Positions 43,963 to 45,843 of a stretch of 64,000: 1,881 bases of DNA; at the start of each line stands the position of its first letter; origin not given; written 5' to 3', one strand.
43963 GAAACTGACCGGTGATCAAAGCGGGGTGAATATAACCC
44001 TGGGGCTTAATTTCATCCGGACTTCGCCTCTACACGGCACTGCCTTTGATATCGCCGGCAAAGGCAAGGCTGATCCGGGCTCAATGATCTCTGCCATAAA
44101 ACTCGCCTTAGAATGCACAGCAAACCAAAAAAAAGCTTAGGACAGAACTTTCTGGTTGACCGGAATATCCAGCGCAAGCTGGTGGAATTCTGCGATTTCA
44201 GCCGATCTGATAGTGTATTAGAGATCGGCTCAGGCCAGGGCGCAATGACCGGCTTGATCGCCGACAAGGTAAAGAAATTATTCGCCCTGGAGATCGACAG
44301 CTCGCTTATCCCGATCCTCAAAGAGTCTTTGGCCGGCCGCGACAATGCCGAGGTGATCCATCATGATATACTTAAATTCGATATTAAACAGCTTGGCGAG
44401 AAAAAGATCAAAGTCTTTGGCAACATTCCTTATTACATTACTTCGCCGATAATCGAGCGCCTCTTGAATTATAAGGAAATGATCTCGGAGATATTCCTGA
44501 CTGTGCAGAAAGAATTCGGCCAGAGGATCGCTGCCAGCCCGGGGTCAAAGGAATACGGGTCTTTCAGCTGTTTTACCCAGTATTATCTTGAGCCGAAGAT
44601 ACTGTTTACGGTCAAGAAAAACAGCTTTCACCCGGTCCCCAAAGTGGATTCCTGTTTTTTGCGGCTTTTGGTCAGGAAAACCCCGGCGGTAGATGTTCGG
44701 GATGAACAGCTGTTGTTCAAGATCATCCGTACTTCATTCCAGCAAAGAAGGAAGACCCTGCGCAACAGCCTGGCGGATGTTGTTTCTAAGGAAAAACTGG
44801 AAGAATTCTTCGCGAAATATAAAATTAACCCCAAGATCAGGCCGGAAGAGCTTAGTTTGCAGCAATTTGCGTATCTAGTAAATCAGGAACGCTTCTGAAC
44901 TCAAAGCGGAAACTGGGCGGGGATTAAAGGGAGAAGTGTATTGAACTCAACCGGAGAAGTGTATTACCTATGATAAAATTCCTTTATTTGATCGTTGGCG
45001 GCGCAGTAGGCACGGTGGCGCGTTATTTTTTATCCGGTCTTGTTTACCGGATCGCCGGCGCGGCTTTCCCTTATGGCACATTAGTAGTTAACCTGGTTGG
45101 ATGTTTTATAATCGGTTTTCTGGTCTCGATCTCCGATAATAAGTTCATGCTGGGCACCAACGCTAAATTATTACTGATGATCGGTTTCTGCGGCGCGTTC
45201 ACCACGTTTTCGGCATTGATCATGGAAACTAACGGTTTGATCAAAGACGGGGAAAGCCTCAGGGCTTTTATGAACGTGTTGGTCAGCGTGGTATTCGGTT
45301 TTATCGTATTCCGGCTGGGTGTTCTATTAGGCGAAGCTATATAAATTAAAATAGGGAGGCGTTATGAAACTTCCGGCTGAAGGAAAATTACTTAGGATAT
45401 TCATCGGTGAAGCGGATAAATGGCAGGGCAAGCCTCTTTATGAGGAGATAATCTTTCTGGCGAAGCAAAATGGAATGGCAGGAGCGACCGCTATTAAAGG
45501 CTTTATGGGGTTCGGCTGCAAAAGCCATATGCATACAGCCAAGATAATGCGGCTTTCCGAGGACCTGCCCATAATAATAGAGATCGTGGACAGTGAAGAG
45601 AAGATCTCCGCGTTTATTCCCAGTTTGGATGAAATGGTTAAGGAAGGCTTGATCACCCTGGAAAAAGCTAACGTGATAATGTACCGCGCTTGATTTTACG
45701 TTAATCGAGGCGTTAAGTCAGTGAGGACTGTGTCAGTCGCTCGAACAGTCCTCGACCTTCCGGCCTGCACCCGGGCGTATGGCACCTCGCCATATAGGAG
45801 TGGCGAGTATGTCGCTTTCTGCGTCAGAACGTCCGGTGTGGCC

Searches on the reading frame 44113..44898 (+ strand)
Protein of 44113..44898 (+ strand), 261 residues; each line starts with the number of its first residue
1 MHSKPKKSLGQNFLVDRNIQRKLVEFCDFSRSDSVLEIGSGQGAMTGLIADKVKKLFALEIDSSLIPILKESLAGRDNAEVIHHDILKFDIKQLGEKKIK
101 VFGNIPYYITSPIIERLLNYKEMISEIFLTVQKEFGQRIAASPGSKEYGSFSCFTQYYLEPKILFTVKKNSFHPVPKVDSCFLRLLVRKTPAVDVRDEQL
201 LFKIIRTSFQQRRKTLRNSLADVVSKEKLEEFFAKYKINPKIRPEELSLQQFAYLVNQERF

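Call 29: search_protein_families(library=pfam, proteins=[window:44113-44898:+])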
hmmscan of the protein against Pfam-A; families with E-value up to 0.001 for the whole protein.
window:44113-44898:+ (261 aa): 2 families
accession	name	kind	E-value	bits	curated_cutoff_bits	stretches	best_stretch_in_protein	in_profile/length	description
PF00398.26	RrnaAD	-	1.2e-62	211.9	24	1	4-257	3-259/263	Ribosomal RNA adenine dimethylase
PF13649.12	Methyltransf_25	-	0.00023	22.2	27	1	35-92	1-61/97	Methyltransferase domain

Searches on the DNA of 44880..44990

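Call 72: search_rna_families(source=window, start=44880, end=44990, threshold=evalue, max_evalue=1)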
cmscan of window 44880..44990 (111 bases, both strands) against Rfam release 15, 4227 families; matches with E-value up to 1: 0.
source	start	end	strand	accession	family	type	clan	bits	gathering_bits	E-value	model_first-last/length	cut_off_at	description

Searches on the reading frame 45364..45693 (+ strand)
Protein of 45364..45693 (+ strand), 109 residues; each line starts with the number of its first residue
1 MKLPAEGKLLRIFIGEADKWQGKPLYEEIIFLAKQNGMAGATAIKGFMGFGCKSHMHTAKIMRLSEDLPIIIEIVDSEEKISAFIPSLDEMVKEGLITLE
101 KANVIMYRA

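Call 29: search_protein_families(library=pfam, proteins=[window:45364-45693:+])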
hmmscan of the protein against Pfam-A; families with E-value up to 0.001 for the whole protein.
window:45364-45693:+ (109 aa): 1 family
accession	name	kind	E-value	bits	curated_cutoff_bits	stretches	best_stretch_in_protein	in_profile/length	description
PF02641.20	DUF190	-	1.8e-40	137.6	23.4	1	8-104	1-97/97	Uncharacterized ACR, COG1993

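Call 30: find_encoding_contigs(protein=window:45364-45693:+, flank=4000, max_places=10)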
Protein window:45364-45693:+ (109 aa): 4 contigs read that carry it; 1 place shown.
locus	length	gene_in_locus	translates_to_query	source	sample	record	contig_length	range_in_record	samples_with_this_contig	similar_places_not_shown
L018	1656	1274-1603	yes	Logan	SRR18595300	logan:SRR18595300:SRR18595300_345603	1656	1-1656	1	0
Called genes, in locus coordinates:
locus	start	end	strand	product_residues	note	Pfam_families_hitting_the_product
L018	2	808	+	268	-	?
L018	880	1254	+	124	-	PF02537:CRCB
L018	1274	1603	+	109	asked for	PF02641:DUF190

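Call 50: find_homologous_proteins(query=window:45364-45693:+, max_evalue=1e-25)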
Query window:45364-45693:+ (109 aa): 7188 proteins with E <= 1e-25 among 7337 candidates; the best 120 are listed.
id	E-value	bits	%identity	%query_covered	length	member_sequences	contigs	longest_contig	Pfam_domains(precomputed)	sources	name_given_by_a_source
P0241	3.8e-64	231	100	100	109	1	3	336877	PF02641.21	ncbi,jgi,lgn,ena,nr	ncbi:MAG: DUF190 domain-containing protein [Candidatus Omnitrophica bacterium]|jgi:hypothetical prot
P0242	2.1e-62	226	98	100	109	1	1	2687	PF02641.21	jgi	jgi:uncharacterized protein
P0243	5.3e-62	224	97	100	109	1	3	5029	PF02641.21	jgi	-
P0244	5.4e-62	224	97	100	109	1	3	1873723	PF02641.21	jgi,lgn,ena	-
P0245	5.6e-62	224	97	100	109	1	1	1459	PF02641.21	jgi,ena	-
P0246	1.9e-61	222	95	100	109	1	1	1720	PF02641.21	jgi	jgi:PII-like signaling protein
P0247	5.0e-60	218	91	100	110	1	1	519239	PF02641.21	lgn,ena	-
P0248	4.2e-59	215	89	100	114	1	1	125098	PF02641.21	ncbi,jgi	jgi:PII-like signaling protein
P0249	6.8e-59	214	89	100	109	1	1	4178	PF02641.21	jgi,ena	-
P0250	9.6e-59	214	90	100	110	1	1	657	PF02641.21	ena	-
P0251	1.4e-58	213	91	100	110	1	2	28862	PF02641.21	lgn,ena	-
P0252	1.8e-58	213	89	100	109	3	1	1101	PF02641.21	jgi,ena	jgi:hypothetical protein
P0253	1.8e-58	213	90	100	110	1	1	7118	PF02641.21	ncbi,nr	ncbi:DUF190 domain-containing protein [bacterium]|nr:MAG: DUF190 domain-containing protein [bacteriu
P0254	1.8e-58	213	91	100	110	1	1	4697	PF02641.21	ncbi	-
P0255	2.1e-58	213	89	100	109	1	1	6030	PF02641.21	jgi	jgi:uncharacterized protein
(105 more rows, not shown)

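Call 51: find_encoding_contigs(protein=P0244, flank=10000, max_places=3)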
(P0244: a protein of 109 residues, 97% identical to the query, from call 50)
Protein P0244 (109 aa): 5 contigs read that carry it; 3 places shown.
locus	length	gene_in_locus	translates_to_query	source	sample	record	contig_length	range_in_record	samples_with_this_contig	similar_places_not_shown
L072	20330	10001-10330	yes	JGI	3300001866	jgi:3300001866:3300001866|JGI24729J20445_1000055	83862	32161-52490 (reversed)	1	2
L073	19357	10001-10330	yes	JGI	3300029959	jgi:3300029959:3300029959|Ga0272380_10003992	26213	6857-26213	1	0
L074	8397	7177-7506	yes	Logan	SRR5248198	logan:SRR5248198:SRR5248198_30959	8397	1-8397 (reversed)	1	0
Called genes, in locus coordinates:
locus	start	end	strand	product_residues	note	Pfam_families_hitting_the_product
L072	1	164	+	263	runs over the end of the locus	PF00977:His_biosynth, PF03060:NMO (faint)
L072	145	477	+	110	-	PF01502:PRA-CH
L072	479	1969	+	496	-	PF04715:, PF00425:Chorismate_bind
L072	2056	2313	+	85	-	PF00886:Ribosomal_S16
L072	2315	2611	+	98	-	PF02699:YajC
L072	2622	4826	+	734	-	PF07549:Sec_GG (faint), PF21760:SecD_1st, PF22599:SecDF_P1_head, PF02355:SecD_SecF_C, PF03176:MMPL (weak), PF02355:SecD_SecF_C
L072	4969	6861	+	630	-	PF17757:UvrB_inter, PF02559:CarD_TRCF_RID, PF04851:ResIII, PF00270:DEAD, PF00271:Helicase_C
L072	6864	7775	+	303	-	PF13623:SurA_N_2, PF13624:SurA_N_3, PF09312:SurA_N, PF13145:Rotamase_2, PF00639:Rotamase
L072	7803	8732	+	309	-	PF04166:PdxA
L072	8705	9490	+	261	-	PF00398:RrnaAD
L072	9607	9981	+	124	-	PF02537:CRCB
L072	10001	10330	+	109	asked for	PF02641:DUF190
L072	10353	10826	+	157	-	-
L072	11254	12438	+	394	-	PF00162:PGK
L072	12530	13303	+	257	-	PF00121:TIM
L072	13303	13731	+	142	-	PF03840:SecG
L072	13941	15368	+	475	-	PF00496:SBP_bac_5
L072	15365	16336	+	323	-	PF19300:BPD_transp_1_N, PF00528:BPD_transp_1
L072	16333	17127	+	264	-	PF12911:OppC_N, PF00528:BPD_transp_1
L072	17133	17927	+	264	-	PF00005:ABC_tran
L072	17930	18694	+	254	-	PF00005:ABC_tran, PF13166:AAA_13 (faint), PF13304:AAA_21 (weak)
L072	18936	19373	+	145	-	PF00572:Ribosomal_L13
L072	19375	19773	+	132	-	PF00380:Ribosomal_S9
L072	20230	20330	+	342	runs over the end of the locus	PF01118:Semialdhyde_dh, PF02774:Semialdhyde_dhC, PF22698:Semialdhyde_dhC_1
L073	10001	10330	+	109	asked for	PF02641:DUF190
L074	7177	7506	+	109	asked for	PF02641:DUF190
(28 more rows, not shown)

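Call 52: find_encoding_contigs(protein=P0247, flank=10000, max_places=2)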
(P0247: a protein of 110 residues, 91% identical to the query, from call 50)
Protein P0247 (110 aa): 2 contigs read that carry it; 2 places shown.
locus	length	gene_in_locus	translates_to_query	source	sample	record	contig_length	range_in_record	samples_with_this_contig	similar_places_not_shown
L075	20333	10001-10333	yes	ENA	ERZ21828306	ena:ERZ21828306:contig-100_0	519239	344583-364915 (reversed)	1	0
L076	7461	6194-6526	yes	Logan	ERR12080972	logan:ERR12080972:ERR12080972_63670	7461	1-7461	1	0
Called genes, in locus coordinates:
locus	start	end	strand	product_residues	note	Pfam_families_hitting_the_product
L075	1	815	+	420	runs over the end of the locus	PF00109:ketoacyl-synt, PF02801:Ketoacyl-synt_C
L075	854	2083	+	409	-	PF00109:ketoacyl-synt, PF02801:Ketoacyl-synt_C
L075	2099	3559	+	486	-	PF02310:B12-binding, PF04055:Radical_SAM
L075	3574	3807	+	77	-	PF00550:PP-binding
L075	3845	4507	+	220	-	PF01797:Y1_Tnp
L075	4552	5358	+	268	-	PF04199:Cyclase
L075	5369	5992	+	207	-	-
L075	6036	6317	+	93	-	PF07883:Cupin_2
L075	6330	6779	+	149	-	PF10604:Polyketide_cyc2 (weak), PF03364:Polyketide_cyc (weak)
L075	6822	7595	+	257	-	PF00106:adh_short, PF08659:KR, PF13561:adh_short_C2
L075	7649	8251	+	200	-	PF03425:CBM_11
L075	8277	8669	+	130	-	-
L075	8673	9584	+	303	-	PF04909:Amidohydro_2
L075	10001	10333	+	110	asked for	PF02641:DUF190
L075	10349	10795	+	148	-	PF01967:MoaC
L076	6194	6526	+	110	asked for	PF02641:DUF190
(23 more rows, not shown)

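Call 61: find_encoding_contigs(protein=P0243, flank=5000, max_places=4)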
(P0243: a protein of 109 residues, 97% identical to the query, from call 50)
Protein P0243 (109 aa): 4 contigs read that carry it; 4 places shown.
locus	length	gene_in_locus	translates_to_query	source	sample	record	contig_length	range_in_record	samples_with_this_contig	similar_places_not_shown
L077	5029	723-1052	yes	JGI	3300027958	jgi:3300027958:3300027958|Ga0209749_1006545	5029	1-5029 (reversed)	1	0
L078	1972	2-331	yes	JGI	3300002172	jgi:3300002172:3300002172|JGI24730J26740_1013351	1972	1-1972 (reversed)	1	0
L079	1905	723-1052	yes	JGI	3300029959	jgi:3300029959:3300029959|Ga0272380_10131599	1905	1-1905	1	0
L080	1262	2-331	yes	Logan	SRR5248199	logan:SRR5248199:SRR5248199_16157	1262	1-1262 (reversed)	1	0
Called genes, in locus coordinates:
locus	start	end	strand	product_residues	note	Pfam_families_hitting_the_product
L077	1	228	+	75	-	?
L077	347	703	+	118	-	PF02537:CRCB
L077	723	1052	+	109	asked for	PF02641:DUF190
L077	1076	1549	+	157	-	-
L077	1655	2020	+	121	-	PF08859:DGC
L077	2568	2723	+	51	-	-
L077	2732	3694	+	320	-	PF13481:AAA_25 (faint), PF20720:nSTAND3 (weak), PF00004:AAA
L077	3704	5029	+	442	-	?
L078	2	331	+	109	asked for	PF02641:DUF190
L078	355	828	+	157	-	-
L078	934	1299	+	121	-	PF08859:DGC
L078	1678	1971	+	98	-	?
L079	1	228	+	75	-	?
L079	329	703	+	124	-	PF02537:CRCB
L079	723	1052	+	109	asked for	PF02641:DUF190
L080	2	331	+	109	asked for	PF02641:DUF190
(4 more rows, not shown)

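Call 64: search_protein_families(library=pfam, proteins=[L072:10353-10826:+], max_evalue=0.01)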
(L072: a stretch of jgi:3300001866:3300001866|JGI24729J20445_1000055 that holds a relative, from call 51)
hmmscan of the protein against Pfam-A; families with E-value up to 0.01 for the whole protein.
L072:10353-10826:+ (157 aa): 0 families
